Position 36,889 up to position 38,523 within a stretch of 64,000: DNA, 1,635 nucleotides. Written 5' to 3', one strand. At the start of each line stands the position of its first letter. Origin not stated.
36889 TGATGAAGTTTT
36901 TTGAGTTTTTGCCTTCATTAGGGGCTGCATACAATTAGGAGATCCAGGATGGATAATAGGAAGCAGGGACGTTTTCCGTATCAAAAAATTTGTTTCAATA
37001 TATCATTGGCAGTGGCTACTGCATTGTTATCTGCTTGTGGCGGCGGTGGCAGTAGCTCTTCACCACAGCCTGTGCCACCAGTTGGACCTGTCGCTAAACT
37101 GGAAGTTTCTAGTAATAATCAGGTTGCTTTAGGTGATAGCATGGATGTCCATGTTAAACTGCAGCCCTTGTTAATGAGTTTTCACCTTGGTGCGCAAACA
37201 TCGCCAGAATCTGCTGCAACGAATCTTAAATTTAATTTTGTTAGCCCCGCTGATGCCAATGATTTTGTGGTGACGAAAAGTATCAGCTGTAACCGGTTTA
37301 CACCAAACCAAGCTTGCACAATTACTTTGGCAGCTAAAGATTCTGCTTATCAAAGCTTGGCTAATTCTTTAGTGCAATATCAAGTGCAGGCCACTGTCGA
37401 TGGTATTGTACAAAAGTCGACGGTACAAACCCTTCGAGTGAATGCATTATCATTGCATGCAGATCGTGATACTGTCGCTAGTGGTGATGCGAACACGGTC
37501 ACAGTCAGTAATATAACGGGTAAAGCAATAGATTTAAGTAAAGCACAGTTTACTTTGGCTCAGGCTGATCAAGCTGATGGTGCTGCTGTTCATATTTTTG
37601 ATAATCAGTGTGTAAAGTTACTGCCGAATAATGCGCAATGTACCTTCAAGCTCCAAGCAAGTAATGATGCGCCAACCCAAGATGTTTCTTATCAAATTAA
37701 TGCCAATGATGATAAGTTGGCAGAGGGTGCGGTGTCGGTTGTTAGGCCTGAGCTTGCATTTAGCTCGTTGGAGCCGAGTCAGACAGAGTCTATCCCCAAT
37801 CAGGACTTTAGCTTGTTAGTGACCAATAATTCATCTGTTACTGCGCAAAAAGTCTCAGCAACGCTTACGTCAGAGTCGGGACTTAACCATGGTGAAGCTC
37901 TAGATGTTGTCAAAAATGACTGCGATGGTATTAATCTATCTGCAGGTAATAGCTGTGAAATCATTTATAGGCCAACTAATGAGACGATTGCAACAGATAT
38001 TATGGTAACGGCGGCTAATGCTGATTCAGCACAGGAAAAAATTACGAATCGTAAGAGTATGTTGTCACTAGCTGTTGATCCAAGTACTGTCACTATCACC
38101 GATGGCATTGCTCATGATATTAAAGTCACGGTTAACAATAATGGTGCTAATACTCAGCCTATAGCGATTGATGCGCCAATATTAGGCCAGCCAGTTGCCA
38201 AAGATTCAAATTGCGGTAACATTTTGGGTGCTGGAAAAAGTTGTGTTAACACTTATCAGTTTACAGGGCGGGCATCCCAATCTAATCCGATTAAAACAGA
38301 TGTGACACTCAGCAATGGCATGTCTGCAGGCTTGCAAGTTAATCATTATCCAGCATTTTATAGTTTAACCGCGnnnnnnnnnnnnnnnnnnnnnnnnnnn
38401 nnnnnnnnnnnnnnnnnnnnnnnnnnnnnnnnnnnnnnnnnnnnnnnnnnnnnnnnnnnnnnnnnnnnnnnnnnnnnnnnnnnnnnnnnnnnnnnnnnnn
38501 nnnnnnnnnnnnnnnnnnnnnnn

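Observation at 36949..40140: Lipoprotein with four Cys-pair Ig-like modules and an Asp-box double propeller, directly downstream of the giant gene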

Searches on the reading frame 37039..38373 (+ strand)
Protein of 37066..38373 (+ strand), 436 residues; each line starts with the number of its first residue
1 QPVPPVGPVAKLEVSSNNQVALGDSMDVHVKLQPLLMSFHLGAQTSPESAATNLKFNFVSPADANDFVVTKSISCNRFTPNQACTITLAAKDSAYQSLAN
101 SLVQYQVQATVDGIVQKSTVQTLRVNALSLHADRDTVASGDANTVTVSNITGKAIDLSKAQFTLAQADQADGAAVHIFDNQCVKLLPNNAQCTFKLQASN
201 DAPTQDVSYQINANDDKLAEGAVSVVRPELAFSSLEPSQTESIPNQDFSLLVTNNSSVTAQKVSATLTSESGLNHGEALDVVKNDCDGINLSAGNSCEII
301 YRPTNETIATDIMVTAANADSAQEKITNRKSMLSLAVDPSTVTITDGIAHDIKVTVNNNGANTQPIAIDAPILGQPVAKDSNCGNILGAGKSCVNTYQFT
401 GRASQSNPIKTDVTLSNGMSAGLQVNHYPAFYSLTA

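Call 17: search_protein_representatives(protein=window:37066-38373:+)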
Query: 436 residues. Proteins with E-value up to 0.001 (for the whole library): 19; up to 1e-10: 11; up to 1e-30: 1. The best 19 are listed.
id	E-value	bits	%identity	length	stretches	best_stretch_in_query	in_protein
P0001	3.1e-276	931.8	100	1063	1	1-436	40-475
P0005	1.7e-22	96.5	28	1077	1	3-434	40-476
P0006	3.7e-19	85.6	30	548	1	5-418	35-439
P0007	5.5e-18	81.7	29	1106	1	16-434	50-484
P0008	1.5e-15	73.7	29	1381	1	9-434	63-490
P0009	6.9e-15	71.5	30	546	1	12-416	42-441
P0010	2.8e-14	69.5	26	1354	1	11-359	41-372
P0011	9.0e-14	67.8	27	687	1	2-432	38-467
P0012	4.5e-12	62.3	26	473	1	44-434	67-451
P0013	5.3e-12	62.0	27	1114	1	42-421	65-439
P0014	3.5e-11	59.3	30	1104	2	12-231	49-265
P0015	1.6e-10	57.2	28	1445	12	60-136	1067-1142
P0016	8.3e-10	54.8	26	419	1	39-360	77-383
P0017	1.0e-05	41.4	26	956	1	12-433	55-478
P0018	2.5e-05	40.0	29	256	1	13-196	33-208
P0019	4.0e-05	39.4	24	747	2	15-252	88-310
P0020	8.4e-05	38.3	27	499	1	7-196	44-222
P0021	3.1e-04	36.5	36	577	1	211-426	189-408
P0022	9.4e-04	34.9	27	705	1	14-212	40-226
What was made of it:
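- Tried and rejected: The exhaustive HMMER search with the N-terminal half was needed to find the family (call 17).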

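Call 19: find_encoding_contigs(protein=P0005, flank=10000, max_places=3)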
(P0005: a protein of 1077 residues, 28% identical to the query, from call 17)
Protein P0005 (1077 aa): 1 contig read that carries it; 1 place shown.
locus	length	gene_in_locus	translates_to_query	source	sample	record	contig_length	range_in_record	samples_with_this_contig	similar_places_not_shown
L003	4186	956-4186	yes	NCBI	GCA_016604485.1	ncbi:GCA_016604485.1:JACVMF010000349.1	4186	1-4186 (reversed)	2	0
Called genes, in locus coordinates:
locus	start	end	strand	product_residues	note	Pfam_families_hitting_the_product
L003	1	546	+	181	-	PF00196:GerE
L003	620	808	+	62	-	-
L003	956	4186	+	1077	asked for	PF24316:Tli3 (faint), PF13088:BNR_2 (faint), PF25852:DUF6242_C, PF02012:BNR (faint), PF25852:DUF6242_C, PF14870:PSII_BNR, PF25852:DUF6242_C (weak)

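Call 21: find_encoding_contigs(protein=P0007, flank=10000, max_places=3)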
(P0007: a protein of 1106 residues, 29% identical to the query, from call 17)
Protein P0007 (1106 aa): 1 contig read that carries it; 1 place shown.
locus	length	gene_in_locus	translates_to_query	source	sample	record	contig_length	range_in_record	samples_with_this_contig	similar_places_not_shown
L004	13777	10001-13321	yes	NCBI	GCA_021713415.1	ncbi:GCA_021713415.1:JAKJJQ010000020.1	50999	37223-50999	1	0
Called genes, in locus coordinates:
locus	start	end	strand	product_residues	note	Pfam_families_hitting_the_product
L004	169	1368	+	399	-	PF06609:TRI12, PF07690:MFS_1, PF00083:Sugar_tr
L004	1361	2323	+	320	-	PF00561:Abhydrolase_1, PF02089:Palm_thioest (weak), PF06028:DUF915 (faint), PF12146:Hydrolase_4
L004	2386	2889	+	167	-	PF01661:Macro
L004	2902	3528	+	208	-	PF00881:Nitroreductase, PF14512:TM1586_NiRdase (faint)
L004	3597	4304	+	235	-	PF00497:SBP_bac_3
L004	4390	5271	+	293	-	-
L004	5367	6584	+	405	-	PF00579:tRNA-synt_1b, PF22421:SYY_C-terminal, PF01479:S4 (weak)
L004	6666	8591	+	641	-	PF02824:TGS, PF07973:tRNA_SAD, PF00587:tRNA-synt_2b, PF03129:HGTP_anticodon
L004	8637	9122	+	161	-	PF05198:IF3_N, PF00707:IF3_C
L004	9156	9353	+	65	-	PF01632:Ribosomal_L35p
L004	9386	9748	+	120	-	PF00453:Ribosomal_L20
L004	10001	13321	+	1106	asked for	PF25852:DUF6242_C (faint), PF14870:PSII_BNR (faint), PF24316:Tli3 (faint), PF07494:Reg_prop (faint), PF14517:Tachylectin (faint)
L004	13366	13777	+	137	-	?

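Call 22: find_encoding_contigs(protein=P0008, flank=10000, max_places=3)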
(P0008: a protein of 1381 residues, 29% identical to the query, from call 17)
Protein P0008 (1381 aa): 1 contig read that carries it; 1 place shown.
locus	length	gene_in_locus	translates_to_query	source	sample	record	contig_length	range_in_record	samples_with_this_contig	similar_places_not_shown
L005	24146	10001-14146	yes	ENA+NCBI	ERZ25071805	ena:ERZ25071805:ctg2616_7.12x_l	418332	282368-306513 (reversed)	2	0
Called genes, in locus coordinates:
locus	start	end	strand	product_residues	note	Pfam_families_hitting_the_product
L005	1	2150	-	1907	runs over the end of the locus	PF05593:RHS_repeat (faint)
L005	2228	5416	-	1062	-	-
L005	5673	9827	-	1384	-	PF02012:BNR (faint), PF24316:Tli3 (faint), PF25852:DUF6242_C (weak), PF14870:PSII_BNR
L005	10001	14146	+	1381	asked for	PF13088:BNR_2 (faint), PF14870:PSII_BNR (weak), PF24316:Tli3 (faint), PF25852:DUF6242_C (weak), PF03174:CHB_HEX_C (faint), PF15902:Sortilin-Vps10 (faint), PF25852:DUF6242_C (weak)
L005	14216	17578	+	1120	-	PF13606:Ank_3 (faint), PF12796:Ank_2, PF24521:Ank_KRIT1 (faint), PF12796:Ank_2, PF13637:Ank_4, PF13857:Ank_5 (weak), PF00023:Ank (weak)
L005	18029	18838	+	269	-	-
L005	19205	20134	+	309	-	-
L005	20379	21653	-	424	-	PF00872:Transposase_mut, PF10551:MULE (faint)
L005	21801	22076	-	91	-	PF13744:HTH_37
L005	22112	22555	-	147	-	PF05973:Gp49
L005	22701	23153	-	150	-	PF01196:Ribosomal_L17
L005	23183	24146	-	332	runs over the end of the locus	PF01193:RNA_pol_L, PF01000:RNA_pol_A_bac, PF03118:RNA_pol_A_CTD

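Call 23: find_encoding_contigs(protein=P0014, flank=10000, max_places=3)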
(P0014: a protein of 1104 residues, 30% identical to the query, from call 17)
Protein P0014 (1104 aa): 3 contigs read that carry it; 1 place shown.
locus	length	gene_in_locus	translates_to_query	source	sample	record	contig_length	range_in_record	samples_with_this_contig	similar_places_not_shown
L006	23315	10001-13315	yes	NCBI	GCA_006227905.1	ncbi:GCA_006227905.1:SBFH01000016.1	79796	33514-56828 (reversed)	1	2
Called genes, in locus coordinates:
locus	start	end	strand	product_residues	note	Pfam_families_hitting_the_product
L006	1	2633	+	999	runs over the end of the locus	-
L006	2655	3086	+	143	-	PF23130:IcmW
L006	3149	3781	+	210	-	PF11393:T4BSS_DotI_IcmL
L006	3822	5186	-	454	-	PF00206:Lyase_1, PF08328:ASL_C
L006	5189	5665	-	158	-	PF01668:SmpB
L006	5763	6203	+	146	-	PF10604:Polyketide_cyc2 (weak), PF03364:Polyketide_cyc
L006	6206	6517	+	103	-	PF03658:Ub-RnfH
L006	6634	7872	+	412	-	-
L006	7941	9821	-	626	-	PF25063:ARM_TT21_C, PF00515:TPR_1, PF13414:TPR_11, PF13432:TPR_16, PF14559:TPR_19, PF00515:TPR_1, PF13414:TPR_11, PF00515:TPR_1, +61 more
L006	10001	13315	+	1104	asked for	PF07494:Reg_prop (faint), PF24316:Tli3 (faint), PF25852:DUF6242_C (faint)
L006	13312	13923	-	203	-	PF01066:CDP-OH_P_transf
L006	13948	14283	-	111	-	PF11969:DcpS_C, PF01230:HIT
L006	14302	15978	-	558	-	PF03109:ABC1, PF27536:UbiB_helical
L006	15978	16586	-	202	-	PF02036:SCP2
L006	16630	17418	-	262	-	PF01209:Ubie_methyltran, PF13489:Methyltransf_23, PF13847:Methyltransf_31, PF08241:Methyltransf_11, PF08242:Methyltransf_12, PF13649:Methyltransf_25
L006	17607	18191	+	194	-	PF16105:DUF4823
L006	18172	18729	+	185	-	PF02557:VanY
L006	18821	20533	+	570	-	PF07690:MFS_1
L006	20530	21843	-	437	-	PF01029:NusB, PF22458:RsmF-B_ferredox, PF01189:Methyltr_RsmB-F, PF13847:Methyltransf_31 (weak)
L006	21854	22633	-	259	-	PF00459:Inositol_P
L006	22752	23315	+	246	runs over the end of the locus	PF00588:SpoU_methylase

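Call 25: find_encoding_contigs(protein=P0013, flank=10000, max_places=3)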
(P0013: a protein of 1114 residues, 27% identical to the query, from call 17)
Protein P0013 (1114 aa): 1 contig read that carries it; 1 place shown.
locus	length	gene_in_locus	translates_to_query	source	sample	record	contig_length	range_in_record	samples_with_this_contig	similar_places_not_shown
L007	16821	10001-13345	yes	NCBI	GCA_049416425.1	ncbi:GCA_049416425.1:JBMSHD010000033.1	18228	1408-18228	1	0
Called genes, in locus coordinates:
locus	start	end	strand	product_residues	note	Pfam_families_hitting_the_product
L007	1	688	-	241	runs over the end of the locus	PF00881:Nitroreductase, PF28600:Nitroreductase_C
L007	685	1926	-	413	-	PF12897:Asp_aminotransf, PF00155:Aminotran_1_2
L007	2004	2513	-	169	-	PF24838:8xMP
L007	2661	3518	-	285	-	PF00582:Usp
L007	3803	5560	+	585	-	PF01654:Cyt_bd_oxida_I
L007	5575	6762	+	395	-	PF02322:Cyt_bd_oxida_II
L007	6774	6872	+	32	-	-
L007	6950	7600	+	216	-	PF09335:VTT_dom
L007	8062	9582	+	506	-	PF00083:Sugar_tr (weak), PF07690:MFS_1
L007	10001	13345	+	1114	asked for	PF14870:PSII_BNR (faint), PF07494:Reg_prop (faint), PF15902:Sortilin-Vps10 (faint)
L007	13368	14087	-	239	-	PF11967:RecO_N, PF02565:RecO_C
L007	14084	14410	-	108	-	-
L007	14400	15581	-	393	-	PF00266:Aminotran_5, PF00155:Aminotran_1_2, PF01041:DegT_DnrJ_EryC1, PF01212:Beta_elim_lyase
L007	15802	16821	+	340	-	PF01425:Amidase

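Call 26: find_encoding_contigs(protein=P0010, flank=10000, max_places=3)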
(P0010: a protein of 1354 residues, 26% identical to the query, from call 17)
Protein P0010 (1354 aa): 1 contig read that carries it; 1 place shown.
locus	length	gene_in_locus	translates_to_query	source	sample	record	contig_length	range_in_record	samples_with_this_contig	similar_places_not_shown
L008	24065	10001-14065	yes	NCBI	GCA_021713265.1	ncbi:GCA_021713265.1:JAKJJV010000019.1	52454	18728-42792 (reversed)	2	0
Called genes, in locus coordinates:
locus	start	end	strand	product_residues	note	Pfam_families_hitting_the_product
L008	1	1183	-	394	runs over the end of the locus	PF22660:RS_preATP-grasp-like, PF02222:ATP-grasp, PF02655:ATP-grasp_3 (weak), PF02786:CPSase_L_D2 (weak), PF07478:Dala_Dala_lig_C, PF21244:PurT_C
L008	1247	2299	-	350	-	PF08240:ADH_N, PF16912:Glu_dehyd_C, PF00107:ADH_zinc_N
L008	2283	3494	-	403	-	PF00155:Aminotran_1_2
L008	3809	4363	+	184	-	-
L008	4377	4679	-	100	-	-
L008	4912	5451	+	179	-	PF02600:DsbB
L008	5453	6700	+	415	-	PF25917:BSH_RND, PF25973:BSH_CzcB, PF25876:HH_MFP_RND, PF25944:Beta-barrel_RND (faint), PF25954:Beta-barrel_RND_2, PF25990:Beta-barrel_YknX (weak)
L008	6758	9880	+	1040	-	PF00873:ACR_tran, PF03176:MMPL (weak)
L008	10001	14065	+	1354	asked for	PF14870:PSII_BNR (faint), PF07494:Reg_prop (faint), PF25852:DUF6242_C (weak)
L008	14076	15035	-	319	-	PF00591:Glycos_transf_3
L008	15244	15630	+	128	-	PF09361:Phasin_2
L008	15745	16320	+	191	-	PF00702:Hydrolase (weak), PF13419:HAD_2 (weak), PF08645:PNK3P, PF13242:Hydrolase_like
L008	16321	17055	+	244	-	PF01553:Acyltransferase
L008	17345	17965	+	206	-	-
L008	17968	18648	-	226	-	PF00005:ABC_tran, PF02463:SMC_N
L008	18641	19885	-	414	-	PF12704:MacB_PCD, PF02687:FtsX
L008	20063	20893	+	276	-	PF01790:LGT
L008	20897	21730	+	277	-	PF00303:Thymidylat_synt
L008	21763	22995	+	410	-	PF00389:2-Hacid_dh, PF02826:2-Hacid_dh_C, PF22629:ACT_AHAS_ss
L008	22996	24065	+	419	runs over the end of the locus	PF01171:ATP_bind_3, PF11734:TilS_C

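Call 31: search_solved_structures(query=A1, max_evalue=10, show_alignments=2)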
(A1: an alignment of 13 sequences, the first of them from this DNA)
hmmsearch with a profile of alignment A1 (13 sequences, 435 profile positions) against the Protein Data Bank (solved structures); distinct sequences matched with E-value up to 10: 1.
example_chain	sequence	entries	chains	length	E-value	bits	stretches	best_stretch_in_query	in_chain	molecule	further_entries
6bqm_A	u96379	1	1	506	0.11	14.4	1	147-211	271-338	serine protease VesC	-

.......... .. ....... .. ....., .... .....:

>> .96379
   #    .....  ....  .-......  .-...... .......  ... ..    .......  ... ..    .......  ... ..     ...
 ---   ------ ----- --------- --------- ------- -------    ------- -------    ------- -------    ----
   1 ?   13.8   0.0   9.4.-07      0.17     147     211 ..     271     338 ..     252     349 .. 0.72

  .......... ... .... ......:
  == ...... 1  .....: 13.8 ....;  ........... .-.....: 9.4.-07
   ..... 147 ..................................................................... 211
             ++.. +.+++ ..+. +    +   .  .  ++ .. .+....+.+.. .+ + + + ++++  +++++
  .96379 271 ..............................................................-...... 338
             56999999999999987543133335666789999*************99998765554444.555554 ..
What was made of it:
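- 37447..37746 (+): Ig-like module 2 (residues 167-266), Cys221-Cys231. There is a weak profile match of this module to the Ig domain of the V. cholerae protease VesC, 6bqm (E 0.11, call 31).
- Closest known: HYDIN/CFA65/VesB-like Ig. Same: The profile of module 2 aligns to the VesC Ig domain (E 0.11, call 31).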

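Call 42: predict_structure(alignment_id=A1)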
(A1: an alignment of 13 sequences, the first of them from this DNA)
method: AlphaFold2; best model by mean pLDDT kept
length: 442 residues; sequences in the alignment: 13
mean_pLDDT: 81.3   pTM: 0.62
mean pLDDT of the five models: 81.3, 81.3, 80.2, 79.4, 79.4
residues with pLDDT >= 90: 181; 70-90: 169; 50-70: 56; < 50: 36
segments of 3 or more residues with pLDDT < 50: 1-4, 7-16, 47-54, 177-180, 280-285
pLDDT, mean of each block of 10 residues (from residue 1): 45 54 89 90 58 60 93 93 89 92 85 93 90 93 93 94 88 64 83 92 93 90 87 93 61 75 95 75 57 91 91 65 91 70 82 77 85 85 86 88 87 68 78 75 52
secondary structure, 60 per line:
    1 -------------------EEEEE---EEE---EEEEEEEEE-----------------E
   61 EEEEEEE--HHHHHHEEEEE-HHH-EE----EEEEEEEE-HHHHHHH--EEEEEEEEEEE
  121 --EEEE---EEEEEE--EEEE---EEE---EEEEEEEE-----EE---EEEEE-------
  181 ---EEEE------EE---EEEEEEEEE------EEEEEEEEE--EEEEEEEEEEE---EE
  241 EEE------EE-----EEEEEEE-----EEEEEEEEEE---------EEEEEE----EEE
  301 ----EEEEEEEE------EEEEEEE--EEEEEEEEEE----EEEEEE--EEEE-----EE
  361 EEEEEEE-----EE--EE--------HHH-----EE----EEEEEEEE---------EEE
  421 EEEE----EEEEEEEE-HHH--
elements in order: E20-24 E28-30 E34-42 E60-67 H70-75 E76-80 E92-99 H101-107 E110-120 E123-126 E130-135 E138-141 E145-147 E151-158 E169-173 E184-187 E199-207 E214-222 E225-235 E239-243 E257-263 E269-278 E288-293 E298-300 E305-312 E319-325 E328-337 E342-347 E350-353 E359-367 E401-408 E418-424 E429-436
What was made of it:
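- The N-terminal AF2 model has pLDDT 81.3 and shows four beta-sandwiches (call 42).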

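Call 46: fold_search(model_id=the predicted structure, library=pdb)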
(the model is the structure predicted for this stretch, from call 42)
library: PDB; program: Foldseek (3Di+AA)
matches with E <= 10: 1951; with E <= 0.001: 483
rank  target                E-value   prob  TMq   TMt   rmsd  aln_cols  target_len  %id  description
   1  7sqc_O0               5.9e-14  1.00  0.21  0.12  17.5       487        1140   13  Ciliary C1 central pair apparatus isolated from Chlamydomonas reinhardtii (released 2022-04-13)
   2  7som_D                2.5e-13  1.00  0.28  0.11  16.7       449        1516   12  Ciliary C2 central pair apparatus isolated from Chlamydomonas reinhardtii (released 2022-04-13)
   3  9ijj_C                4.1e-13  1.00  0.27  0.14  18.8       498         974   11  In situ structure of the central apparatus in mouse sperm axoneme. (released 2025-06-04)
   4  9ijj_h                4.3e-13  1.00  0.25  0.10  18.3       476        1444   10  In situ structure of the central apparatus in mouse sperm axoneme. (released 2025-06-04)
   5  9ijj_4I               9.0e-13  1.00  0.21  0.06  20.1       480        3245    9  In situ structure of the central apparatus in mouse sperm axoneme. (released 2025-06-04)
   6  7sqc_F1               1.5e-12  1.00  0.25  0.23  16.4       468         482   12  Ciliary C1 central pair apparatus isolated from Chlamydomonas reinhardtii (released 2022-04-13)
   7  7sqc_2A               1.5e-12  1.00  0.27  0.18  16.6       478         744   13  Ciliary C1 central pair apparatus isolated from Chlamydomonas reinhardtii (released 2022-04-13)
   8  9ijj_P                2.0e-12  1.00  0.30  0.24  19.3       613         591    9  In situ structure of the central apparatus in mouse sperm axoneme. (released 2025-06-04)
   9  9ijj_O                2.1e-12  1.00  0.28  0.12  18.2       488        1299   14  In situ structure of the central apparatus in mouse sperm axoneme. (released 2025-06-04)
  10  9ijj_4G               2.8e-12  1.00  0.23  0.04  20.2       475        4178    9  In situ structure of the central apparatus in mouse sperm axoneme. (released 2025-06-04)
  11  9ijj_4H               3.9e-12  1.00  0.23  0.05  20.1       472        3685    9  In situ structure of the central apparatus in mouse sperm axoneme. (released 2025-06-04)
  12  9ijj_E                7.0e-12  1.00  0.22  0.20  17.2       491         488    9  In situ structure of the central apparatus in mouse sperm axoneme. (released 2025-06-04)
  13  7sqc_2B               7.7e-12  1.00  0.24  0.16  18.2       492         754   10  Ciliary C1 central pair apparatus isolated from Chlamydomonas reinhardtii (released 2022-04-13)
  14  9ijj_4J               9.8e-12  1.00  0.18  0.13  27.2       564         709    7  In situ structure of the central apparatus in mouse sperm axoneme. (released 2025-06-04)
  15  9ijj_4K               1.8e-11  1.00  0.27  0.29  13.8       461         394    9  In situ structure of the central apparatus in mouse sperm axoneme. (released 2025-06-04)
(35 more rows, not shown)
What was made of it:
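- On ASH / HYDIN-VesB-like Ig / choice-of-anchor D domains: Foldseek top 15 hits are chains of ciliary central-apparatus structures, E 6e-14 to 2e-11 (call 46).
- Closest known: HYDIN/CFA65/VesB-like Ig. Same: Foldseek top hits are tandem-Ig chains of ciliary central-apparatus structures, which I take to be ASH-type (call 46).
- They are followed by S-layer proteins, an RTX adhesin, PrgB Ig domains and cadherins, all stalk or surface-array proteins (call 46).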
